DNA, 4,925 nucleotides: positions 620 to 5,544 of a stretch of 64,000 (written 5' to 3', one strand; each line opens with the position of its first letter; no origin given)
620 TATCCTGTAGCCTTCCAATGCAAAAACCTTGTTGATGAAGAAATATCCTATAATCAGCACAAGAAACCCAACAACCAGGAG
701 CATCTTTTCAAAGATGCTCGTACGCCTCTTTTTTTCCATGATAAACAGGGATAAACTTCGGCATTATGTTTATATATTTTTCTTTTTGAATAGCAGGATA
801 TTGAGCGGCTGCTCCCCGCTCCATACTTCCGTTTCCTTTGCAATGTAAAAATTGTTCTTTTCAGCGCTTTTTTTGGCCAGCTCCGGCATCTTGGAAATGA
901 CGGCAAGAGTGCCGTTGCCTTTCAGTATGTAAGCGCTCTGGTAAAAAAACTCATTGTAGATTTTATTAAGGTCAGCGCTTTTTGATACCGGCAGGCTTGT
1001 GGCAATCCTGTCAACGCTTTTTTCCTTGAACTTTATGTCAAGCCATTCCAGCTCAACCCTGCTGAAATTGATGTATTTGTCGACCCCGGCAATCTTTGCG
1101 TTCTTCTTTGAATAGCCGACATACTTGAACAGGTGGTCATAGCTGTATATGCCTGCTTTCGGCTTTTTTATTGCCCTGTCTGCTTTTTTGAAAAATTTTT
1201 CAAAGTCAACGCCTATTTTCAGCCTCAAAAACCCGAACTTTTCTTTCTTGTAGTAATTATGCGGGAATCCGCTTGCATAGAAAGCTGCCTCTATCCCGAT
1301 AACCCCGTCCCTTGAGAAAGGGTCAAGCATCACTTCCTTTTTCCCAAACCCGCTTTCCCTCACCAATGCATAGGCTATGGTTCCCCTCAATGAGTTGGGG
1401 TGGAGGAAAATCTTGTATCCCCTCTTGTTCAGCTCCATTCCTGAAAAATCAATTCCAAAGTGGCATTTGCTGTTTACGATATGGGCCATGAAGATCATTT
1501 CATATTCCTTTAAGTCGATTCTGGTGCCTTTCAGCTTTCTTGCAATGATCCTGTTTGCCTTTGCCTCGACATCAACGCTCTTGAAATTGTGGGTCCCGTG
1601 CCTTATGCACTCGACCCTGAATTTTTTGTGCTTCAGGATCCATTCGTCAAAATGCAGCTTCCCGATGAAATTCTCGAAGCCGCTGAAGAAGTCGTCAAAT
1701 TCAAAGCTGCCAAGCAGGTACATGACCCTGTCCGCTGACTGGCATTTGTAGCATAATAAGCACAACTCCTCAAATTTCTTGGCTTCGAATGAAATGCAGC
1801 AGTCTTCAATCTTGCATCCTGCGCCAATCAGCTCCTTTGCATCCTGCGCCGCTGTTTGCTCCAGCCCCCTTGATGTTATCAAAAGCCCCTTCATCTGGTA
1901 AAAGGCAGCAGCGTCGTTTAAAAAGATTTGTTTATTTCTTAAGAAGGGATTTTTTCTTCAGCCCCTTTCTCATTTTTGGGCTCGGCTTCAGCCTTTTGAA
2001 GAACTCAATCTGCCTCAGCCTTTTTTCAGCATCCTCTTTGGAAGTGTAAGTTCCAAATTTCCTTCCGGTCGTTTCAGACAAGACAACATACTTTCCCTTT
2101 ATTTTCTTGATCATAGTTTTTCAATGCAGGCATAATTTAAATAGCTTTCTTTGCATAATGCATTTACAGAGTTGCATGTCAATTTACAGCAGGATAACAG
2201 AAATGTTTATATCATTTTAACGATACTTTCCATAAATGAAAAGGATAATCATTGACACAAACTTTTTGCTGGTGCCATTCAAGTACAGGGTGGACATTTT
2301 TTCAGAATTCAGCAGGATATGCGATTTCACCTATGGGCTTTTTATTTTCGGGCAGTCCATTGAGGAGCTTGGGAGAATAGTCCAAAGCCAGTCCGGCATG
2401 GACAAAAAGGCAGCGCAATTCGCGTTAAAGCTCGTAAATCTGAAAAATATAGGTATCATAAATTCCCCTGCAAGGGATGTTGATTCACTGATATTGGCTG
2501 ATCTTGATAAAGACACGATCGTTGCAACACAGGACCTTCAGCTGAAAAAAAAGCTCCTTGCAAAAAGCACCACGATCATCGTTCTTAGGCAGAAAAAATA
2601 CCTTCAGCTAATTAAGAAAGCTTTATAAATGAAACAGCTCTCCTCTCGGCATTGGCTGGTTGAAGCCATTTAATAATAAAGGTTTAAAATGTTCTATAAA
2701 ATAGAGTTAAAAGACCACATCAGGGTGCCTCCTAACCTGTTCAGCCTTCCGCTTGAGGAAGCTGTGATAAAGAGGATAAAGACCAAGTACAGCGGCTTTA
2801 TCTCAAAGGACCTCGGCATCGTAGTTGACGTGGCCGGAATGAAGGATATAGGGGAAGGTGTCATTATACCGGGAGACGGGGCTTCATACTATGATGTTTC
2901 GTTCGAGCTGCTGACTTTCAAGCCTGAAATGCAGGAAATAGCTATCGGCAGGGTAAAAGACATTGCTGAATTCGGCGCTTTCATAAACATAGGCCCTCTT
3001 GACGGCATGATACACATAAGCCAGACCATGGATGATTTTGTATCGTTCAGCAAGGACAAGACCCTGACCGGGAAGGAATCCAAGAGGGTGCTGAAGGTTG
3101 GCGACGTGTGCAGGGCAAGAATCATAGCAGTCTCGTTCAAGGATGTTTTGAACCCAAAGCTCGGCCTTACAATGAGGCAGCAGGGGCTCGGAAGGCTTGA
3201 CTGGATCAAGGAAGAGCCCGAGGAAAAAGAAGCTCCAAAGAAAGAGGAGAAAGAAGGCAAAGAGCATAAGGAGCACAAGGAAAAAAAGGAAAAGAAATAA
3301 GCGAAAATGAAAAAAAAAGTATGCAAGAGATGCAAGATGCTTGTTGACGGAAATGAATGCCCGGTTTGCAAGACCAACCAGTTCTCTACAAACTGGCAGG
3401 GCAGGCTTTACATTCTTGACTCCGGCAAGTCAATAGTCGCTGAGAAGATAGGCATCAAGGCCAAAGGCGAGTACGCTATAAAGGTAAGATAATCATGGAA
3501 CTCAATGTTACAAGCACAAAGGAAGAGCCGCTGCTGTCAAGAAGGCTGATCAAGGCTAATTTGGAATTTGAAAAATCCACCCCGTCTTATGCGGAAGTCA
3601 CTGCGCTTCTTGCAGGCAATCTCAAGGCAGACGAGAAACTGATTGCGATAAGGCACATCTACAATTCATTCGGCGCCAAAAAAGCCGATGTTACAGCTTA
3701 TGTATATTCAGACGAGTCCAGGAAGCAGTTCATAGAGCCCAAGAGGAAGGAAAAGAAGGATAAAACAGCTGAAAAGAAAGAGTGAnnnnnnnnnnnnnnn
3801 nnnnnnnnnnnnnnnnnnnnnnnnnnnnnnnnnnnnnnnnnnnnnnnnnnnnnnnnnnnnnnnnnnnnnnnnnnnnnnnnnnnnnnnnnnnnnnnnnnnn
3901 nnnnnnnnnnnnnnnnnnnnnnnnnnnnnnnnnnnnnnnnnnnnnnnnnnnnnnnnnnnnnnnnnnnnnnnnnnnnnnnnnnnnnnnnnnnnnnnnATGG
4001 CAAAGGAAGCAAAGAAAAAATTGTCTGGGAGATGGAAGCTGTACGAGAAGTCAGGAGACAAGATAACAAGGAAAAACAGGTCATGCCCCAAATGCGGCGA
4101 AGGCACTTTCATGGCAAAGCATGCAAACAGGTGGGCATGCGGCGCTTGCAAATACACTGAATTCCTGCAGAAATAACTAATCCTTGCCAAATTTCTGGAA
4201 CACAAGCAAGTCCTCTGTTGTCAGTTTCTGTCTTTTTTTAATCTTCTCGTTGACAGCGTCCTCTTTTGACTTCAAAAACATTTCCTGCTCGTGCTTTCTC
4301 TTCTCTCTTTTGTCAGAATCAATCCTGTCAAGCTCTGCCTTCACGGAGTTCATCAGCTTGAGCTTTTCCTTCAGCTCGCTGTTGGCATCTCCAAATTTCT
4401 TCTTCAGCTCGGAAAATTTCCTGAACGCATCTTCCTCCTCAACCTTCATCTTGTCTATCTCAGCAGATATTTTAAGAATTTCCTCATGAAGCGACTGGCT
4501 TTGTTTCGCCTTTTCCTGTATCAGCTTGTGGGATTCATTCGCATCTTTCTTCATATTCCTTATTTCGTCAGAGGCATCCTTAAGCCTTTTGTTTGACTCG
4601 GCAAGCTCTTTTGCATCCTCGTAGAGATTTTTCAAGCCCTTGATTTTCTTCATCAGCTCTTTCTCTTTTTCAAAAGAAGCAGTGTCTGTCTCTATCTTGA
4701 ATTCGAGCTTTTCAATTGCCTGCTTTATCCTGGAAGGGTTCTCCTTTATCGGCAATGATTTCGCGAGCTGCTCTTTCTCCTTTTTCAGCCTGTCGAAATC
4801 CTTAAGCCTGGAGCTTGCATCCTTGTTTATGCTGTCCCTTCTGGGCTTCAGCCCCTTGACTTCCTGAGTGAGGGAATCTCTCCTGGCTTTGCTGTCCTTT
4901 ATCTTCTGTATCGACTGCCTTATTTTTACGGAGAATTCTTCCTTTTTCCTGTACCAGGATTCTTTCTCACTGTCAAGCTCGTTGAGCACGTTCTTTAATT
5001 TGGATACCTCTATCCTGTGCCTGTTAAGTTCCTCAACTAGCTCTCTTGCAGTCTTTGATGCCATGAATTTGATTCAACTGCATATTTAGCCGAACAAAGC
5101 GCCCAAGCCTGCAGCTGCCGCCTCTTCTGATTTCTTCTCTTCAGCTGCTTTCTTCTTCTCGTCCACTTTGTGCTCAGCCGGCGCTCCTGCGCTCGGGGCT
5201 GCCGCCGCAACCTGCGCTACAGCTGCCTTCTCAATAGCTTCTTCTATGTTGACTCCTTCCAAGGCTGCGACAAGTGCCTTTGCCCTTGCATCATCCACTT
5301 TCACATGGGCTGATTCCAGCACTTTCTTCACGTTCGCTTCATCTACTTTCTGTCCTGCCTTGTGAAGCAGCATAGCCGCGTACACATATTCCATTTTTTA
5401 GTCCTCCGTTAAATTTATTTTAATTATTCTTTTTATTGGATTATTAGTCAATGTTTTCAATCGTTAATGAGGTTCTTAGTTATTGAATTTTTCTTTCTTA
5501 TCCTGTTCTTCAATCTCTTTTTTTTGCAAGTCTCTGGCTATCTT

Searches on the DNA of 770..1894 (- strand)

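Call 19: search_rna_families(sources=[L001, L002, L003, L007], threshold=evalue, max_evalue=0.01, show_alignments=4)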
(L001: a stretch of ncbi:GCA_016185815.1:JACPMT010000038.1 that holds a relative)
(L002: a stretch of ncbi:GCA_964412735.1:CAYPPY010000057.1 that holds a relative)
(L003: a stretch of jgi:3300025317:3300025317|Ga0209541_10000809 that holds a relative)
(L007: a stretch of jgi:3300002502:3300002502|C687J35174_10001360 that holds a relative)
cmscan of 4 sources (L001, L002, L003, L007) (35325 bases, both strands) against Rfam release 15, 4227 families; matches with E-value up to 0.01: 6.
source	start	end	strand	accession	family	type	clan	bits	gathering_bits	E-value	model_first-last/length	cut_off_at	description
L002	5464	5842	+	RF00373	RNaseP_arch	Gene; ribozyme;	CL00002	112.4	84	7.1e-31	1-288/288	no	Archaeal RNase P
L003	5464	5793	+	RF00373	RNaseP_arch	Gene; ribozyme;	CL00002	110.5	84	2.8e-30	1-288/288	no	Archaeal RNase P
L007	5586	5942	+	RF00373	RNaseP_arch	Gene; ribozyme;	CL00002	103.9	84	3.2e-28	1-288/288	no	Archaeal RNase P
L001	5485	5909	+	RF00373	RNaseP_arch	Gene; ribozyme;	CL00002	96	84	9.8e-26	1-288/288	no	Archaeal RNase P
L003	8364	8452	-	RF00005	tRNA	Gene; tRNA;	CL00001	51.6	29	2e-08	1-71/71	no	tRNA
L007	8725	8815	-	RF00005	tRNA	Gene; tRNA;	CL00001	47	29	3.7e-07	1-71/71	no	tRNA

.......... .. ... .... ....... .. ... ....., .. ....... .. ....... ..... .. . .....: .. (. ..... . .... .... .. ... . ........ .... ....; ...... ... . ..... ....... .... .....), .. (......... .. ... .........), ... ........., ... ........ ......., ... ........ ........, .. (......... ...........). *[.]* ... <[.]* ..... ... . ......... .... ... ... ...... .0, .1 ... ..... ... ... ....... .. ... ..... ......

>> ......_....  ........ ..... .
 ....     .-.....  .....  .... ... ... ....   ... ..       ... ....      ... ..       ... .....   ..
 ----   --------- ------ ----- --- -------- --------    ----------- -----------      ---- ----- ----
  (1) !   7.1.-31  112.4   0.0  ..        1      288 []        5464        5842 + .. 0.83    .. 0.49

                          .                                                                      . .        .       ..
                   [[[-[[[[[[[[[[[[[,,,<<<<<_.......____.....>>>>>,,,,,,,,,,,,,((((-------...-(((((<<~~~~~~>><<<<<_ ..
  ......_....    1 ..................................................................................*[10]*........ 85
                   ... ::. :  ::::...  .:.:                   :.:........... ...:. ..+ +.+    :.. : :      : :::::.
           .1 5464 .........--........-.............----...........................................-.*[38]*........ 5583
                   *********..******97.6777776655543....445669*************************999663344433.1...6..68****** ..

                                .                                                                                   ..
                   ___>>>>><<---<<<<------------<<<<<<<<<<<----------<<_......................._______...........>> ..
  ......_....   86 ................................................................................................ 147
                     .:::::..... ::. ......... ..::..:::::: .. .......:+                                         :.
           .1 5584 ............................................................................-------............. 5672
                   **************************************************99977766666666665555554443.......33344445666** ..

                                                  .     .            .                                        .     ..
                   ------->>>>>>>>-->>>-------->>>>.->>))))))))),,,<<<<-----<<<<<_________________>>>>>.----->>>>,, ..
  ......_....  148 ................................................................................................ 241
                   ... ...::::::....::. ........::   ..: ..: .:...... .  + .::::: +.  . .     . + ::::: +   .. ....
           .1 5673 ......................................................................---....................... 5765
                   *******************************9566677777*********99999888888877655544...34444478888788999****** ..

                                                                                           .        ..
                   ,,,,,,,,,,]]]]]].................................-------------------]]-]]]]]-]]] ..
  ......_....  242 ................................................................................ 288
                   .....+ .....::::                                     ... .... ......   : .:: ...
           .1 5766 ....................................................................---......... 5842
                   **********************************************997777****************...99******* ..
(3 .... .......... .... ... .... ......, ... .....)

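Call 31: search_rna_families(source=L002, start=5112, end=5811, threshold=evalue, max_evalue=0.01, show_alignments=1)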
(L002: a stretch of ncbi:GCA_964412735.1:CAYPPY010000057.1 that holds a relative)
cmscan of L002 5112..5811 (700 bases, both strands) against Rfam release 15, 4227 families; matches with E-value up to 0.01: 1.
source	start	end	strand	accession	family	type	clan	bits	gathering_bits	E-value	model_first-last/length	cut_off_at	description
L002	5473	5782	+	RF00373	RNaseP_arch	Gene; ribozyme;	CL00002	89.6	84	1.9e-25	12-258/288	no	Archaeal RNase P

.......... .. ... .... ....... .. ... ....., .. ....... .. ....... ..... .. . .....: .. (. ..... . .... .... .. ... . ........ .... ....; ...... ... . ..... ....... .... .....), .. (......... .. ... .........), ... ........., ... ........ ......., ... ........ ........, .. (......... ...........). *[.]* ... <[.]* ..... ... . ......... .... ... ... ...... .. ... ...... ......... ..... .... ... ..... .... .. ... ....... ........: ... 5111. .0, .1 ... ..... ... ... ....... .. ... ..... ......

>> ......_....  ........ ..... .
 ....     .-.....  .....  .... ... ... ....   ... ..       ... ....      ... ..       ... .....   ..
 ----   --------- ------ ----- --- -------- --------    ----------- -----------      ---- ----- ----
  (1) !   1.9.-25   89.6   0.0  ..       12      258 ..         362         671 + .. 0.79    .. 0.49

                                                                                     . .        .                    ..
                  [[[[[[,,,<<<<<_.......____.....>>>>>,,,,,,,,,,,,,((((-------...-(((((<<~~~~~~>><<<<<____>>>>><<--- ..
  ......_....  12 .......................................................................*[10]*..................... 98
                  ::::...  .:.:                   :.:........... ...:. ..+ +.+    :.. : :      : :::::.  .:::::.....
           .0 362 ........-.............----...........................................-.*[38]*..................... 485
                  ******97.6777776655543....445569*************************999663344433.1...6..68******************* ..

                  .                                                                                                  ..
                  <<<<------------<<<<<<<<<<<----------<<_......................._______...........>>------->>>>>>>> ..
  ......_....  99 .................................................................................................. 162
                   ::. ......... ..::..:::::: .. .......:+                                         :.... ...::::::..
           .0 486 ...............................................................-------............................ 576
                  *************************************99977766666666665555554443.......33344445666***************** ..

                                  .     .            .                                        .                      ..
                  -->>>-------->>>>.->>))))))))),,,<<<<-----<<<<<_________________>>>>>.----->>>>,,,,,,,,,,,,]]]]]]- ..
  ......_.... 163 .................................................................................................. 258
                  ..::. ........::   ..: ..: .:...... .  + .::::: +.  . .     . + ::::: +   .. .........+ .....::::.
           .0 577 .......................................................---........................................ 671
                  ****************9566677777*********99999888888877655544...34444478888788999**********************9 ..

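Call 32: search_rna_families(source=L007, start=5212, end=5911, threshold=evalue, max_evalue=0.01, show_alignments=0)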
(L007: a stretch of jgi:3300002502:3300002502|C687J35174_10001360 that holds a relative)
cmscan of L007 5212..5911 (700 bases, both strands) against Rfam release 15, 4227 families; matches with E-value up to 0.01: 1.
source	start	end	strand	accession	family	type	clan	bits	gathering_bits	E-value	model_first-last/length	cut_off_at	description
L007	5595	5880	+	RF00373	RNaseP_arch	Gene; ribozyme;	CL00002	81.5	84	6.5e-23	12-258/288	no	Archaeal RNase P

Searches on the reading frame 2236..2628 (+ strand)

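Call 37: search_protein_families(library=pfam, proteins=[window:2236-2628:+], max_evalue=0.001)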
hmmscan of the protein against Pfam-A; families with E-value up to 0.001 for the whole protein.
window:2236-2628:+ (130 aa): 1 family
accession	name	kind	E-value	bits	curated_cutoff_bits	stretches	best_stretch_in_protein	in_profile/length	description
PF18477.7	PIN_9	-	3.9e-20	72.7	26.3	1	4-120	1-116/116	PIN like domain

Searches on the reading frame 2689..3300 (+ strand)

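Call 37: search_protein_families(library=pfam, proteins=[window:2689-3300:+], max_evalue=0.001)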
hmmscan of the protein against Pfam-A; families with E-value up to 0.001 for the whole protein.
window:2689-3300:+ (203 aa): 2 families
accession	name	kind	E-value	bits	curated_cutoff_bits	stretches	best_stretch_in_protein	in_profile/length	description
PF03876.22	SHS2_Rpb7-N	-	2.3e-14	53.7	24.8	1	8-64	1-57/57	SHS2 domain found in N terminus of Rpb7p/Rpc25p/MJ0397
PF00575.29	S1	-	3.2e-10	40.7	22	1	79-148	2-62/74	S1 RNA binding domain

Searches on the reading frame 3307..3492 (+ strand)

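Call 49: search_protein_families(library=pfam, proteins=[window:3307-3492:+], max_evalue=0.001)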
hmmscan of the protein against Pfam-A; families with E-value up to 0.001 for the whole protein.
window:3307-3492:+ (61 aa): 1 family
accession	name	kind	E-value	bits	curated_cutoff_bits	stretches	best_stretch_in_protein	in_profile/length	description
PF06093.19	Spt4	-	6.9e-12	45.7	25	1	4-61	2-77/77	Spt4/RpoE2 zinc finger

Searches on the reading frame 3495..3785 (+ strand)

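Call 49: search_protein_families(library=pfam, proteins=[window:3495-3785:+], max_evalue=0.001)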
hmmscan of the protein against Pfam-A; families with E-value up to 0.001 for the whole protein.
window:3495-3785:+ (96 aa): 1 family
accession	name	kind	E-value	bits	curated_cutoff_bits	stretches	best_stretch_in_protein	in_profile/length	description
PF01282.25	Ribosomal_S24e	-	1.3e-14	54.5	24.5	1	5-95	2-93/95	Ribosomal protein S24e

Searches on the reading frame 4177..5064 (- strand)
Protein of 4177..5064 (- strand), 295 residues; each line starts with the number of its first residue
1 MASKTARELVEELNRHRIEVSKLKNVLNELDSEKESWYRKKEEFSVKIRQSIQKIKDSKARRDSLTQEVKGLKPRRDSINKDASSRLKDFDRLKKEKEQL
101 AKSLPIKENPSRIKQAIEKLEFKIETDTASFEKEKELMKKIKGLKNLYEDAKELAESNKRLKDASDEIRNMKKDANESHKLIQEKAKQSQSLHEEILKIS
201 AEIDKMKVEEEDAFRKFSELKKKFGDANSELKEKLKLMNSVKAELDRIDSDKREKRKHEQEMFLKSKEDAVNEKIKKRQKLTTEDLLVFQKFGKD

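Call 37: search_protein_families(library=pfam, proteins=[window:4177-5064:-], max_evalue=0.001)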
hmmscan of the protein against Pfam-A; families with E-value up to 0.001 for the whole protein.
window:4177-5064:- (295 aa): 1 family
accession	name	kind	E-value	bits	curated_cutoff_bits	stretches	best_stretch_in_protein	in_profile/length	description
PF23435.1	DUF7121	-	4.1e-11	43.3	29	1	22-293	46-305/307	Family of unknown function (DUF7121)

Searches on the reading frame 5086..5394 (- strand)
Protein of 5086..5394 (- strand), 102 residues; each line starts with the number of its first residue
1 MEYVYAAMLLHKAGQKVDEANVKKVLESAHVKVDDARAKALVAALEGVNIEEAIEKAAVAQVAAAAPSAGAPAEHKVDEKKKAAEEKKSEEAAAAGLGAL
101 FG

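Call 49: search_protein_families(library=pfam, proteins=[window:5086-5394:-], max_evalue=0.001)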
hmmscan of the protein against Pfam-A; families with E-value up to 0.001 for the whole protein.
window:5086-5394:- (102 aa): 1 family
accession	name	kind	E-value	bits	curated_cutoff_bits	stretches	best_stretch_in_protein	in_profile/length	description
PF00428.24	Ribosomal_60s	-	1.1e-13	51.9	28.1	1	17-101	2-88/88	60s Acidic ribosomal protein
